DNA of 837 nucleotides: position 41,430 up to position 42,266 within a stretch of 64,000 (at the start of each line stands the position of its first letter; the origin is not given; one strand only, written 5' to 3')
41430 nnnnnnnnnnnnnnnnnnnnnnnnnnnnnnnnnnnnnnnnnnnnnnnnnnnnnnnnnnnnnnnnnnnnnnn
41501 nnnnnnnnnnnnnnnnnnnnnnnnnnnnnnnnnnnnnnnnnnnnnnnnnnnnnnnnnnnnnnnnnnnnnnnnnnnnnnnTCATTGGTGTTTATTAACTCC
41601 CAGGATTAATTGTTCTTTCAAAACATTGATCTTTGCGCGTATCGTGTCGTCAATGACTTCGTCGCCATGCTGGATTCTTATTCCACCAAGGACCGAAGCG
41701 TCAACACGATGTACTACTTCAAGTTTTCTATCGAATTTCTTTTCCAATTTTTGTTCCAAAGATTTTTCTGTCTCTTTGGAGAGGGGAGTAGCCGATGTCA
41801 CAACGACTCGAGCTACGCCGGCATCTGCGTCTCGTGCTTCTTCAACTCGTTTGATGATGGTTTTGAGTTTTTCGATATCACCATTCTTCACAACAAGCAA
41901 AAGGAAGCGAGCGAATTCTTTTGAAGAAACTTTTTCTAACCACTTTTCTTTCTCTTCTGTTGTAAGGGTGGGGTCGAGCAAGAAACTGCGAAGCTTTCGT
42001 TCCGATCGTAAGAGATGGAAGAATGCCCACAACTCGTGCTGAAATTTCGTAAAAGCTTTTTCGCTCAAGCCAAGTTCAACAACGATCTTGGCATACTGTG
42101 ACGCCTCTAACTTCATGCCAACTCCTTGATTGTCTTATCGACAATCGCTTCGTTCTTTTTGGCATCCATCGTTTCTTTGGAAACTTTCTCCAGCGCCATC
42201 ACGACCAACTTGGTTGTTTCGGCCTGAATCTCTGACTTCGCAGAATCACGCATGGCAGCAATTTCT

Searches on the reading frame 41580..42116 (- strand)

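Call 24: search_protein_families(library=pfam, proteins=[window:41580-42116:-], max_evalue=0.0001)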
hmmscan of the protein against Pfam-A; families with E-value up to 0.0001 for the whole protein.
window:41580-42116:- (178 aa): 1 family
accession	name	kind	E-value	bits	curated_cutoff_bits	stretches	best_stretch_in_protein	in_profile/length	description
PF00213.23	OSCP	-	1.1e-36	126.9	22.3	1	5-170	2-172/172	ATP synthase delta (OSCP) subunit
